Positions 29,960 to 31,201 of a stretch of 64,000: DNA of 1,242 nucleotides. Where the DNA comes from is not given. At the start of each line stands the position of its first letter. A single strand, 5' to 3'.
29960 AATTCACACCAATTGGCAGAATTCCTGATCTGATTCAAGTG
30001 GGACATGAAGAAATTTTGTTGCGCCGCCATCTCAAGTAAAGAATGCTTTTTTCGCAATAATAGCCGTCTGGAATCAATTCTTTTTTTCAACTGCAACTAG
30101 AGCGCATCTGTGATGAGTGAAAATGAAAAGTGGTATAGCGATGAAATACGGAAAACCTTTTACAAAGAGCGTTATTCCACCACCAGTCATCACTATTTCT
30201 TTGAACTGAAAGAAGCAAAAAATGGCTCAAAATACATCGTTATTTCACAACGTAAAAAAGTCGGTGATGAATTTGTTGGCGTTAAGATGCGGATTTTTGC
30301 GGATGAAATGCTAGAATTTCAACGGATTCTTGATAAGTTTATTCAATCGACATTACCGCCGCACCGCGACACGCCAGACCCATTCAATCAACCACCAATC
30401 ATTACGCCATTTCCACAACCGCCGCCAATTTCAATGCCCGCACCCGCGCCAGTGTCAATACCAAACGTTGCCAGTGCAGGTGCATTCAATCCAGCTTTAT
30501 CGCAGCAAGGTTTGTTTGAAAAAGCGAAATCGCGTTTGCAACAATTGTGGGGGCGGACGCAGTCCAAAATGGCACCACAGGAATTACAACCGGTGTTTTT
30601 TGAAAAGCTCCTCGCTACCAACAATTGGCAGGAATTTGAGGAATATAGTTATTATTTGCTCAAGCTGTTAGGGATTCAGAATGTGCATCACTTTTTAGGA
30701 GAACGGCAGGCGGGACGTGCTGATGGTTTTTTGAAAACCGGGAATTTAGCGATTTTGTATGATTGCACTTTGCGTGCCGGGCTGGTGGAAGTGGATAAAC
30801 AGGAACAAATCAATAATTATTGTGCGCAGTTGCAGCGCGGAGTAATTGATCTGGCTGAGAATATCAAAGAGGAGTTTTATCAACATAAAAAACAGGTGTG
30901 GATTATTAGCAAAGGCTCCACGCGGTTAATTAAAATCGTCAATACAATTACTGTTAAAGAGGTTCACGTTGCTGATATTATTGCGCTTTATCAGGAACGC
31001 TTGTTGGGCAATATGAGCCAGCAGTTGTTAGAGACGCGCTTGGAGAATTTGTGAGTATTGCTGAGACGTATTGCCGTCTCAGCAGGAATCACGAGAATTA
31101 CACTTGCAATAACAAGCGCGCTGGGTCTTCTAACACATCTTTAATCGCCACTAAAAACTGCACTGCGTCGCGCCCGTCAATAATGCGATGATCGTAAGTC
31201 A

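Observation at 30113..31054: PUR/DUF3276 single-stranded nucleic-acid-binding domain fused to a PD-(D/E)XK-like nuclease: candidate undescribed nuclease or defence protein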

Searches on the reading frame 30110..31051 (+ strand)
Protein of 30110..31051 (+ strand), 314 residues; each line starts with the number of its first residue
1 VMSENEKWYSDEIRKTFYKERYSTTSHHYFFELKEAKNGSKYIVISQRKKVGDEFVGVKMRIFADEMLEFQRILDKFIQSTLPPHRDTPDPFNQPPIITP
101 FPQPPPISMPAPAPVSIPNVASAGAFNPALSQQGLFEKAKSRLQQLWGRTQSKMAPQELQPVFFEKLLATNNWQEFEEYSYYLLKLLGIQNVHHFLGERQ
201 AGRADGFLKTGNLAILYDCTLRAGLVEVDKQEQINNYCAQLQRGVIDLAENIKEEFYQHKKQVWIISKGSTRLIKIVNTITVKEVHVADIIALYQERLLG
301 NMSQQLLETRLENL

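Call 3: search_protein_families(library=pfam, proteins=[window:30110-31051:+], max_evalue=1)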
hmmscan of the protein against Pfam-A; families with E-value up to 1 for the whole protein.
window:30110-31051:+ (314 aa): 2 families
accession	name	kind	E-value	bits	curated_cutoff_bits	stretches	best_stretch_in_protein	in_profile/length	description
PF04845.19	PurA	-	0.066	13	25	1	17-80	83-146/219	PurA ssDNA and RNA-binding protein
PF21522.3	MreB-like_C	-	0.16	13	27.8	1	225-297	13-84/123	Archaeal actin homologue MreB-like, C-terminal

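Call 4: search_protein_families(library=ncbifam, proteins=[window:30110-31051:+], max_evalue=1)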
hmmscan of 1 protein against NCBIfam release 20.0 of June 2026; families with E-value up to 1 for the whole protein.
window:30110-31051:+ (314 aa): 2 families
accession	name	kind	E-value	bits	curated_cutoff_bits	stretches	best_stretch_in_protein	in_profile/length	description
NF033186.1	internalin_K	exception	0.14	10.6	1100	1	86-122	513-548/604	class 1 internalin InlK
NF040983.1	BimA_second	exception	0.6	8.9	600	1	80-116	87-136/381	trimeric autotransporter actin-nucleating factor BimA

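Call 5: search_protein_families(library=padloc, proteins=[window:30110-31051:+], max_evalue=1)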
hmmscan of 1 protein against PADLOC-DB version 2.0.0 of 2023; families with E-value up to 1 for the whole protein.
window:30110-31051:+ (314 aa): 0 families

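Call 6: find_homologous_proteins(query=window:30110-31051:+, max_evalue=0.001)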
Query window:30110-31051:+ (314 aa): 106 proteins with E <= 0.001 among 1792 candidates.
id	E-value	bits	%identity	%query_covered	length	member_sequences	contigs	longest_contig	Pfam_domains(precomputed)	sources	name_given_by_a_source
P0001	1.7e-161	555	78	100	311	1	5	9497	-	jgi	jgi:hypothetical protein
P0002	6.8e-144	497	71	100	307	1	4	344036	-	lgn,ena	-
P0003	3.8e-142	491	70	100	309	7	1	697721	-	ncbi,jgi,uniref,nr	ncbi:hypothetical protein [Chromatium okenii]|jgi:hypothetical protein|uniref:Uncharacterized protei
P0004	2.5e-124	433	65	100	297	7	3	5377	-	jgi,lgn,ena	-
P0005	1.2e-123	430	64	100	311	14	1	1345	-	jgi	-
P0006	2.6e-119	416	62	100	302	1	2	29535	-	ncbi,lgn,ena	-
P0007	7.9e-118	411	62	100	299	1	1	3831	-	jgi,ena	-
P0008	4.4e-116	405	61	100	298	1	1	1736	-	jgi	-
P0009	8.2e-106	372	44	100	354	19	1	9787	PF11680.15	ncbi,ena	-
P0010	1.6e-104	367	48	97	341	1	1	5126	-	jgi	jgi:hypothetical protein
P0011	1.4e-102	361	47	94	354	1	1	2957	-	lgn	-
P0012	1.5e-102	361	57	100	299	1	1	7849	-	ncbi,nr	ncbi:hypothetical protein QUF80_21605 [Desulfococcaceae bacterium HSG8]|nr:hypothetical protein [Des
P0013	7.2e-98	346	53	100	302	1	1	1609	-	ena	-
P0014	5.4e-91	323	52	100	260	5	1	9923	-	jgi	jgi:hypothetical protein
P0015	2.0e-89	318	51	100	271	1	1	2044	-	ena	-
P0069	6.5e-71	257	42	100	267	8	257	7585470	-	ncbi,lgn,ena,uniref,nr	ncbi:sll1439 [Synechocystis sp. PCC 6803]|uniref:Sll1439 protein n=1 Tax=Synechocystis sp. (strain A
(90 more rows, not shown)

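Call 13: search_solved_structures(query=A1, max_evalue=10, show_alignments=3)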
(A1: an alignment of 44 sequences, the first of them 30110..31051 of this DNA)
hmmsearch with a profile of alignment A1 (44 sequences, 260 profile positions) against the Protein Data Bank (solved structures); distinct sequences matched with E-value up to 10: 4.
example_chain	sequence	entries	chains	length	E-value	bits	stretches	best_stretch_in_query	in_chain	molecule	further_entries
3nm7_A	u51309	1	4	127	5.2e-06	29.4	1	12-95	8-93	Uncharacterized protein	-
3n8b_A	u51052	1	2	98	5.7e-06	29.2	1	13-91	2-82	Uncharacterized protein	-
8chu_A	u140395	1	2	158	0.9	12.2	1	8-78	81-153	Transcriptional activator protein Pur-alpha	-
8cht_A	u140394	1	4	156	0.91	12.2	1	8-78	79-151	Transcriptional activator protein Pur-alpha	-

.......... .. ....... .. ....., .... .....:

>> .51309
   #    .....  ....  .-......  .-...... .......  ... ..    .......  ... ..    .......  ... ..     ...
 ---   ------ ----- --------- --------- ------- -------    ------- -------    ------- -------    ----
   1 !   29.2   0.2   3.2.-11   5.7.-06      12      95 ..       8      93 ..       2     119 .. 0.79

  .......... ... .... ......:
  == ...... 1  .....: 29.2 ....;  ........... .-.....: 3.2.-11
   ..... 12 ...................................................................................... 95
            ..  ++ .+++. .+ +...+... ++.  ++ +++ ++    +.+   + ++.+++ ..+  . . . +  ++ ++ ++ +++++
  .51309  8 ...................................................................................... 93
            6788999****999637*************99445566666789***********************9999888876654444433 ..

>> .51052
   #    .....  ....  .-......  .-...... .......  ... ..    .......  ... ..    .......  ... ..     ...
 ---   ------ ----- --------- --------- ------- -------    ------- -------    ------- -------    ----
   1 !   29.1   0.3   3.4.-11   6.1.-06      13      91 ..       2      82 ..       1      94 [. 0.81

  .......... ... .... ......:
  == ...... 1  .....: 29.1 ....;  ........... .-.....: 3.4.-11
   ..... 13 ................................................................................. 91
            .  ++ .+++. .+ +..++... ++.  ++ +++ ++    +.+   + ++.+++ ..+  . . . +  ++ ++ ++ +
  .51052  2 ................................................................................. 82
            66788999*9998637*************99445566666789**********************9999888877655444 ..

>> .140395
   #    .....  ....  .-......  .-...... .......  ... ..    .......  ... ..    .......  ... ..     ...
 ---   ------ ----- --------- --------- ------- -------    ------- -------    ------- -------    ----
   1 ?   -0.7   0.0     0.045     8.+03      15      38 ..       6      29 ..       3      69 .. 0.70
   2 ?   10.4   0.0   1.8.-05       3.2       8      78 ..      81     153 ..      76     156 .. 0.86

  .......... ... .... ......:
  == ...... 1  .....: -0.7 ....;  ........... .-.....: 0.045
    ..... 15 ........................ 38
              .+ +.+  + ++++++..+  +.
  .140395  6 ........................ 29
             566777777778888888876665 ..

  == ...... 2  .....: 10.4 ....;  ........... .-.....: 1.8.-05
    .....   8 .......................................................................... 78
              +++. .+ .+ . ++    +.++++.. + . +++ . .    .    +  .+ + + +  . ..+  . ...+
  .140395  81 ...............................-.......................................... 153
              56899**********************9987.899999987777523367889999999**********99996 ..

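Call 15: find_encoding_contigs(protein=P0069, flank=8000, max_places=3)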
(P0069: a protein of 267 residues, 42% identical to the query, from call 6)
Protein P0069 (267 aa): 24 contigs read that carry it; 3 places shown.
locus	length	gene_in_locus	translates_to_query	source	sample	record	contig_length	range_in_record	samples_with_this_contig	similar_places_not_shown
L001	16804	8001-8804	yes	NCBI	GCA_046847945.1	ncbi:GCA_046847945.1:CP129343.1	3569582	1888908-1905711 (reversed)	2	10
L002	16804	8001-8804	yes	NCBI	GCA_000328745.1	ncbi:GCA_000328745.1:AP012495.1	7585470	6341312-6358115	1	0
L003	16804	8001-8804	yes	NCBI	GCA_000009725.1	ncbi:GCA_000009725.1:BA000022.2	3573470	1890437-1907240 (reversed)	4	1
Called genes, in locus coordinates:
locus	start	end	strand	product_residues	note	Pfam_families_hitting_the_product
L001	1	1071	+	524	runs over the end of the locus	PF03853:YjeF_N, PF01256:Carb_kinase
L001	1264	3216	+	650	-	PF00912:Transgly, PF00905:Transpeptidase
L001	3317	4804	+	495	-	PF02934:GatB_N, PF02637:GatB_Yqey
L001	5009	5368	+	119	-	PF01710:HTH_Tnp_IS630, PF13518:HTH_28 (faint), PF12728:HTH_17 (faint)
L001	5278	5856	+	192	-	PF13358:DDE_3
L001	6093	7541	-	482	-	PF02881:SRP54_N, PF06414:Zeta_toxin (weak), PF00448:SRP54, PF01656:CbiA (faint), PF02978:SRP_SPB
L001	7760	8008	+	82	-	-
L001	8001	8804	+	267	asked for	-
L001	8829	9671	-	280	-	PF02616:SMC_ScpA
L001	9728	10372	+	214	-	PF12766:Pyridox_oxase_2, PF01243:PNPOx_N, PF10590:PNP_phzG_C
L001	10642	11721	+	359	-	PF00487:FA_desaturase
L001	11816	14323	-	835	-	PF00027:cNMP_binding, PF00158:Sigma54_activat, PF14532:Sigma54_activ_2 (weak), PF25601:AAA_lid_14, PF12801:Fer4_5 (faint)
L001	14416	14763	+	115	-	PF21814:DUF6883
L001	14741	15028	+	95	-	PF16277:DUF4926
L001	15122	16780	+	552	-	PF06418:CTP_synth_N, PF00117:GATase, PF07722:Peptidase_C26 (faint)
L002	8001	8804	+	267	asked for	-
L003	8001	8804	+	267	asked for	-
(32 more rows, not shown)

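Call 17: search_protein_representatives(protein=window:30110-31051:+)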
Query: 314 residues. Proteins with E-value up to 0.001 (for the whole library): 248; up to 1e-10: 194; up to 1e-30: 31. The best 150 are listed.
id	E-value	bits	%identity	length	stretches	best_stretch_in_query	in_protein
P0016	5.7e-89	314.8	49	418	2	16-314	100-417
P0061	8.8e-74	264.9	47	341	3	153-304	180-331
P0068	6.7e-72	258.7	53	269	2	157-313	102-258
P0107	1.1e-66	241.5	47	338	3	158-314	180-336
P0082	7.3e-56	206.0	59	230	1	158-314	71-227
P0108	3.5e-53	197.2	56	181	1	157-314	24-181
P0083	6.3e-53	196.4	62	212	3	2-83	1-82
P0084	8.7e-51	189.4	62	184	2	6-85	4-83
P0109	4.6e-47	177.2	67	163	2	2-82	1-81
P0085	5.6e-44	167.0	45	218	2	151-310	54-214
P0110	2.6e-41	158.3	50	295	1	153-312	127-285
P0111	1.1e-40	156.2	43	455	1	105-311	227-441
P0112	2.9e-40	154.9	50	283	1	158-314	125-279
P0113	1.1e-38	149.6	45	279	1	157-314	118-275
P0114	6.5e-37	143.8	55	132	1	183-314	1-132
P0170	1.8e-24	103.0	39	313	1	158-311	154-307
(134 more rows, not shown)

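Call 19: predict_structure(alignment_id=A1)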
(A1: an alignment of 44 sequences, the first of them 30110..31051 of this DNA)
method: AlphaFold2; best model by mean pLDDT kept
length: 314 residues; sequences in the alignment: 44
mean_pLDDT: 81.9   pTM: 0.53
mean pLDDT of the five models: 81.9, 81.8, 80.7, 80.4, 80.0
residues with pLDDT >= 90: 196; 70-90: 32; 50-70: 45; < 50: 41
segments of 3 or more residues with pLDDT < 50: 93-96, 98-101, 114-132, 148-152
pLDDT, mean of each block of 10 residues (from residue 1): 57 88 93 94 95 92 94 93 66 48 50 43 39 55 55 62 95 96 95 83 90 97 90 96 93 95 97 97 98 93 95 97
secondary structure, 60 per line:
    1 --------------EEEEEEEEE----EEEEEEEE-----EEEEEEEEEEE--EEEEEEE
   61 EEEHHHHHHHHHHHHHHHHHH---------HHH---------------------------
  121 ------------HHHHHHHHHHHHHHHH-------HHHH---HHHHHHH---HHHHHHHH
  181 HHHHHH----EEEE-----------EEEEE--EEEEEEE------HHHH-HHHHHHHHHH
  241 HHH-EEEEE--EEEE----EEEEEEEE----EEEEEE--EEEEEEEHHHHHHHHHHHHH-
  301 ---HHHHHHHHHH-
elements in order: E15-23 E28-35 E41-51 E54-63 H64-81 H133-148 H156-159 H163-169 H173-186 E191-194 E206-210 E213-219 H226-229 H231-243 E245-249 E252-255 E260-267 E272-277 E280-286 H287-299 H304-313

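Call 21: search_protein_families(library=pfam, alignment_id=A2, max_evalue=0.01)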
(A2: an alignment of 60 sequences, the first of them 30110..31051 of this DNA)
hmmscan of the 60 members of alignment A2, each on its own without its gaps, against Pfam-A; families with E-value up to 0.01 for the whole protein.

A. member 1, window:30110-31051:+ (314 aa): 0 families

B. families by the number of members that match (of 60 scanned): 13 families
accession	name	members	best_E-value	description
PF00313.28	CSD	8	2.4e-21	'Cold-shock' DNA-binding domain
PF11680.14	DUF3276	4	2.7e-05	Protein of unknown function (DUF3276)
PF10539.14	Dev_Cell_Death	2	1.2e-13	Development and cell death domain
PF23456.1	CSDE1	2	8.2e-05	Cold shock domain-containing protein E1 CSD domain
PF01693.22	Cauli_VI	1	4.1e-15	Ribonuclease H1 N-terminal domain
PF12102.13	MrcB_N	1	9.6e-09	MrcB-like, N-terminal domain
PF17083.10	Swm2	1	2e-05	Nucleolar protein Swm2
PF01759.27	NTR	1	9.8e-05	UNC-6/NTR/C345C module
PF05190.23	MutS_IV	1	0.00036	MutS family domain IV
PF21634.3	MOV-10_beta-barrel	1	0.0018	Helicase MOV-10, beta-barrel domain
PF18832.6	LPD18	1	0.0022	Large polyvalent protein-associated domain 18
PF04471.18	Mrr_cat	1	0.0035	Restriction endonuclease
PF19710.4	PIK3CG_ABD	1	0.0075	PIK3 catalytic subunit gamma adaptor-binding domain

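Call 22: fold_search(model_id=the predicted structure, library=pdb)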
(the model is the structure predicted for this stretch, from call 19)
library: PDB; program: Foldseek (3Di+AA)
matches with E <= 10: 538; with E <= 0.001: 6
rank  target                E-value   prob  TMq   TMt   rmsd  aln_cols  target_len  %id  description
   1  2p14                  1.7e-04  1.00  0.32  0.52   8.0       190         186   16  Crystal structure of small subunit (R.BspD6I2) of the heterodimeric restriction endonuclease R.BspD6I (released 2008-03-11)
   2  3nm7_C                2.2e-04  1.00  0.21  0.83   1.8        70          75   27  Crystal Structure of Borrelia burgdorferi Pur-alpha (released 2010-10-06)
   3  3nm7_D                3.7e-04  1.00  0.20  0.80   1.0        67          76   27  Crystal Structure of Borrelia burgdorferi Pur-alpha (released 2010-10-06)
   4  3n8b_A                4.0e-04  1.00  0.21  0.82   1.8        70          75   27  Crystal Structure of Borrelia burgdorferi Pur-alpha (released 2010-10-06)
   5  3nm7_A                5.6e-04  1.00  0.21  0.74   1.8        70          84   27  Crystal Structure of Borrelia burgdorferi Pur-alpha (released 2010-10-06)
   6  3n8b_B                6.3e-04  1.00  0.20  0.80   0.9        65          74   28  Crystal Structure of Borrelia burgdorferi Pur-alpha (released 2010-10-06)
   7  3nm7_B                1.3e-03  1.00  0.20  0.80   1.0        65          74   28  Crystal Structure of Borrelia burgdorferi Pur-alpha (released 2010-10-06)
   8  8chv_A                4.0e-03  1.00  0.19  0.39   5.0        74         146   20  Crystal structure of human PURA (fragment Glu57-Glu212, PUR repeat I and II) R140P mutant (released 2024-02-21)
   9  3k44_B                1.1e-02  1.00  0.19  0.40   4.2        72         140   18  Crystal Structure of Drosophila melanogaster Pur-alpha (released 2009-10-27)
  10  8cht_D                1.7e-02  1.00  0.19  0.39   4.2        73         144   22  Crystal structure of human PURA (fragment Glu57-Glu212, PUR repeat I and II) (released 2024-02-21)
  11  5fgp_A                2.1e-02  1.00  0.19  0.39   2.9        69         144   20  Crystal structure of D. melanogaster Pur-alpha repeat I-II in complex with DNA. (released 2016-01-20)
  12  8chu_B                2.1e-02  1.00  0.19  0.39   6.7        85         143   18  Crystal structure of human PURA repeat I-II K97E mutant (released 2024-02-21)
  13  8esd_S                2.5e-02  0.98  0.13  0.47  11.7        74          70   15  Crystal structure of COMMD7-COMMD9-COMMD5-COMMD10 tetramer (released 2023-05-24)
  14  8chv_B                3.3e-02  1.00  0.19  0.39   2.4        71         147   21  Crystal structure of human PURA (fragment Glu57-Glu212, PUR repeat I and II) R140P mutant (released 2024-02-21)
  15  5lhc_A                4.0e-02  0.97  0.27  0.16   6.1       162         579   12  The structure of D456A mutant of Nt.BspD6I nicking endonuclease at 0.24 nm resolution . (released 2017-08-16)
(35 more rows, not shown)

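Call 24: search_solved_structures(query=A2, max_evalue=10, show_alignments=5)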
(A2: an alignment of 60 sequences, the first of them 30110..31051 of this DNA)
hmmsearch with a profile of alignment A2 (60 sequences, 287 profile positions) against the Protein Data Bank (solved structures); distinct sequences matched with E-value up to 10: 2.
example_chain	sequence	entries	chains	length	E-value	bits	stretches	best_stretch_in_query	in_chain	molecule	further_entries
2d4u_A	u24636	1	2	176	0.37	13.7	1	49-173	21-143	Methyl-accepting chemotaxis protein I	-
3atp_A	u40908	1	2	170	0.39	13.6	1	49-173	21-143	Methyl-accepting chemotaxis protein I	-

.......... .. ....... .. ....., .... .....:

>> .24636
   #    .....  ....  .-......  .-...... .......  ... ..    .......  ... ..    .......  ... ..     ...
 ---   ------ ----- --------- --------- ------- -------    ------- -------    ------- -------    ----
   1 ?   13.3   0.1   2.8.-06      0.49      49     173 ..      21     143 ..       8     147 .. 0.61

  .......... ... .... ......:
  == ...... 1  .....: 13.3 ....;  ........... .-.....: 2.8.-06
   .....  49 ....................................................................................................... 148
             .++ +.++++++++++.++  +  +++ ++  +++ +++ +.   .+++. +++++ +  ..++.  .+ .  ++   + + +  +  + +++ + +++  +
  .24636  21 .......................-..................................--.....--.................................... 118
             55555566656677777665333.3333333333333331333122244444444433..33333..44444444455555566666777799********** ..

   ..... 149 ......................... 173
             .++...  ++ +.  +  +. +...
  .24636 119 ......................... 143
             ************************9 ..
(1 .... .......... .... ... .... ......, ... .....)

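Call 33: find_encoding_contigs(protein=P0003, flank=8000, max_places=2)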
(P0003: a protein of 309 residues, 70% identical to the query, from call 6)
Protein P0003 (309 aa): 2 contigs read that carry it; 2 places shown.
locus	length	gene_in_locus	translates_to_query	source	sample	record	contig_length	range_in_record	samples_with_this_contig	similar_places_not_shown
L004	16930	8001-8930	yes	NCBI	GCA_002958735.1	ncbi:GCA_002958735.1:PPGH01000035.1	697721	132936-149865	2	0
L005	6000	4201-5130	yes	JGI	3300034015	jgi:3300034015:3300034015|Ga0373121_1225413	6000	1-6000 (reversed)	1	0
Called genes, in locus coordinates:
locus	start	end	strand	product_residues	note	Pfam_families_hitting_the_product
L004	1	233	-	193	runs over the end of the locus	PF12729:4HB_MCP_1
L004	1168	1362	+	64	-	-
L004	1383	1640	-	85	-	PF01584:CheW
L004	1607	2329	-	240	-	PF02518:HATPase_c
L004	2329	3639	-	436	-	PF01627:Hpt, PF02895:H-kinase_dim (weak)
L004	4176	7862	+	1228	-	PF17757:UvrB_inter, PF21132:MFD_D3, PF02559:CarD_TRCF_RID, PF00270:DEAD, PF04851:ResIII, PF00271:Helicase_C, PF03461:TRCF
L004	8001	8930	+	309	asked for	-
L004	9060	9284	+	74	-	-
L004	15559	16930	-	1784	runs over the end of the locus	PF08241:Methyltransf_11, PF08242:Methyltransf_12, PF13489:Methyltransf_23, PF13649:Methyltransf_25, PF00535:Glycos_transf_2, PF13439:Glyco_transf_4, PF00535:Glycos_transf_2, PF10111:Glyco_tranf_2_2, +3 more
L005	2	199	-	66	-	?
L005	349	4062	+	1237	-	PF17757:UvrB_inter, PF21132:MFD_D3, PF02559:CarD_TRCF_RID, PF00270:DEAD, PF04851:ResIII, PF00271:Helicase_C, PF03461:TRCF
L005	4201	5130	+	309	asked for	-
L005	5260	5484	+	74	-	-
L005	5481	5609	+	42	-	-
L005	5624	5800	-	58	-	-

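Call 34: find_related_loci(query=A1, collection=genome_contigs, flank=10000)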
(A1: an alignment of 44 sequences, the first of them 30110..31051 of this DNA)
Query A1 (314 aa) in genome_contigs; peptide patterns used: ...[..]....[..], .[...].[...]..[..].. (x = any residue, [..] = any of these).
143 stretches matched a pattern; 70 encode a relative of the query (tblastn E <= 1e-3); 70 distinct loci.
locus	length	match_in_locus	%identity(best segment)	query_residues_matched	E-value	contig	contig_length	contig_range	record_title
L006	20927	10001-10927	70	2-314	5e-150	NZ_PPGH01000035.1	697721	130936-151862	Chromatium okenii strain LaCa tig00000294, whole genome shotgun sequence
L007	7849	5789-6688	57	1-314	2e-113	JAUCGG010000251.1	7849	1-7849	Desulfococcaceae bacterium HSG8 NODE_568_length_7849, whole genome shotgun sequence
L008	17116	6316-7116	51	1-314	1e-93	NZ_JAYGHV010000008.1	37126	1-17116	Spirulina sp. 06S082 NODE_94_length_37126_cov_3.752128, whole genome shotgun sequence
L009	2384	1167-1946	49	2-314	3e-96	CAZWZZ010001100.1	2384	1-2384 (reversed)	MAG TPA_asm: uncultured Caldilineaceae bacterium isolate binchicken_co15_113 genome assembly, contig: NODE_55951_length_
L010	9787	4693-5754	44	2-314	2e-90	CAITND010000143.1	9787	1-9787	MAG: uncultured Oscillatoriales cyanobacterium isolate KTt_bin-1839 genome assembly, contig: bin-1839:143/277, whole gen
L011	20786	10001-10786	49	1-314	5e-88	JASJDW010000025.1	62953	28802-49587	MAG: Crocosphaera sp. isolate MO_192.B18 MO_192.c_317, whole genome shotgun sequence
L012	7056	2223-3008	46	1-314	1e-86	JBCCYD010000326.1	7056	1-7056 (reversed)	MAG: Cyanobacteria bacterium P01_F01_bin.143 k141_537725_length_7056_cov_12.0000, whole genome shotgun sequence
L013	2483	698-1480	46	1-314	2e-86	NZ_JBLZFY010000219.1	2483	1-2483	Geminocystis sp. CENA526 NODE_219_size2483_pilon, whole genome shotgun sequence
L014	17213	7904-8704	48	1-314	3e-83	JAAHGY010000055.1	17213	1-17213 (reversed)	MAG: Cyanothece sp. SIO2G6 2G6_NODE_55, whole genome shotgun sequence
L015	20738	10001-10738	49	17-314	1e-83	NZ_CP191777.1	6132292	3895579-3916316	Crocosphaera watsonii WH 8501 chromosome, complete genome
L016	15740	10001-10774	45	13-314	6e-82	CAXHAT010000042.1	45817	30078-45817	MAG TPA_asm: uncultured Deferribacteres bacterium isolate SRR12479933_maxbin2_2 genome assembly, contig: ERZ4874384.44,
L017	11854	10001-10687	46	24-305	3e-79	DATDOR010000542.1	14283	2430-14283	MAG TPA_asm: Anaerolineales bacterium isolate SMAG_U7899 k141_2535293, whole genome shotgun sequence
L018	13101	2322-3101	45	2-314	3e-79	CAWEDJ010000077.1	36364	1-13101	MAG: uncultured cyanobacterium isolate MFD03726.bin.1.203 genome assembly, contig: contig_39148, whole genome shotgun se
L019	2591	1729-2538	45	6-314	4e-80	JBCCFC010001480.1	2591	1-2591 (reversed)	MAG: Chloroflexota bacterium isolate P01_B01_bin.121 k141_871712_length_2591_cov_10.0000, whole genome shotgun sequence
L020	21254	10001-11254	45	1-314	3e-76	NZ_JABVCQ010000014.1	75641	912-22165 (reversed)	Thiospirillum jenense strain DSM 216 assembly_contig_14, whole genome shotgun sequence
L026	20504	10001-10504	42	148-314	1e-34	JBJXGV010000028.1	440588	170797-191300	MAG: bacterium isolate F1F2.bin.167 k127_1430693, whole genome shotgun sequence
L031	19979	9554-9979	42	164-298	1e-25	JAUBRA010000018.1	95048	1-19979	Microcoleus sp. Pol10D4 NODE_83_length_95048_cov_21.004328, whole genome shotgun sequence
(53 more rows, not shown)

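Call 38: search_protein_families(library=pfam, alignment_id=A4, max_evalue=0.00001)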
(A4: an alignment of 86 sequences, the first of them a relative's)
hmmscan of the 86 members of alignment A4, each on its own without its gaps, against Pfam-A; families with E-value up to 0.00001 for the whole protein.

A. member 1, L006:4329-5636:- (435 aa): 2 families
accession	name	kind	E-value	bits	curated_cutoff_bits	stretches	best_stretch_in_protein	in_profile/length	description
PF01627.28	Hpt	-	1.1e-19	70.9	24.6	1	7-103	2-80/84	Hpt domain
PF02895.20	H-kinase_dim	-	6.1e-07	30.2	23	1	385-412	10-37/68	Signal transducing histidine kinase, homodimeric domain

B. families by the number of members that match (of 86 scanned): 152 families (the first 25 are shown)
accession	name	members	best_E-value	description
PF01370.27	Epimerase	3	7.2e-55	NAD dependent epimerase/dehydratase family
PF01073.25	3Beta_HSD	3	2.4e-13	3-beta hydroxysteroid dehydrogenase/isomerase family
PF00005.33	ABC_tran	2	7.8e-55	ABC transporter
PF20143.4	NAD_kinase_C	2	6.5e-42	ATP-NAD kinase C-terminal domain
PF05368.20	NmrA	2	1e-31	NmrA-like family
PF13460.12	NAD_binding_10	2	2.7e-28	NAD(P)H-binding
PF01513.26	NAD_kinase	2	4.2e-25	ATP-NAD kinase N-terminal domain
PF00528.27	BPD_transp_1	2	5e-21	Binding-protein-dependent transport system inner membrane component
PF13304.12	AAA_21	2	2.8e-20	AAA domain, putative AbiEii toxin, Type IV TA system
PF02463.25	SMC_N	2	8.3e-19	RecF/RecN/SMC N terminal domain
PF00027.35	cNMP_binding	2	3.5e-17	Cyclic nucleotide-binding domain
PF13476.12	AAA_23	2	8.1e-11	AAA domain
PF05649.18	Peptidase_M13_N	1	2e-108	Peptidase family M13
PF02897.21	Peptidase_S9_N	1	4.2e-105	Prolyl oligopeptidase, N-terminal beta-propeller domain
PF00591.27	Glycos_transf_3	1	5e-94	Glycosyl transferase family, a/b domain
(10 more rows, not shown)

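Call 39: search_protein_families(library=padloc, alignment_id=A4, max_evalue=0.00001)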
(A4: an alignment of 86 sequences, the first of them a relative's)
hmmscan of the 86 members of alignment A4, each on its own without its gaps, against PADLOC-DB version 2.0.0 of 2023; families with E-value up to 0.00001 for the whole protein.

A. member 1, L006:4329-5636:- (435 aa): 0 families

B. families by the number of members that match (of 86 scanned): 273 families (the first 25 are shown)
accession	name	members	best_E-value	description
PDLC04135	mad3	3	1.1e-52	mads_3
PDLC02914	ATPase-Toprim_I-B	3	1.2e-18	-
PDLC04140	mad8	3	2.5e-16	mads_8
PDLC00292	PtuA1|PtuA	2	4.7e-39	AAA ATPase domain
PDLC00288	PtuA1|PtuA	2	2.4e-29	AAA ATPase domain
PDLC00290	PtuA1|PtuA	2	8.9e-27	AAA ATPase domain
PDLC04164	AriA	2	5e-24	-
PDLC02980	AriA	2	2e-23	-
PDLC02335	AbiLi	2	5.7e-17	AbiLi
PDLC02371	PycTIR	2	2.7e-14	-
PDLC00731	Effector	2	3.2e-12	TIR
PDLC00732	Effector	2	1.9e-09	TIR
PDLC00734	PycC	2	5.2e-07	Pycsar cyclase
PDLC02662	DndC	1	1e-106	DndC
PDLC00271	PtuA1|PtuA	1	4.2e-97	AAA ATPase domain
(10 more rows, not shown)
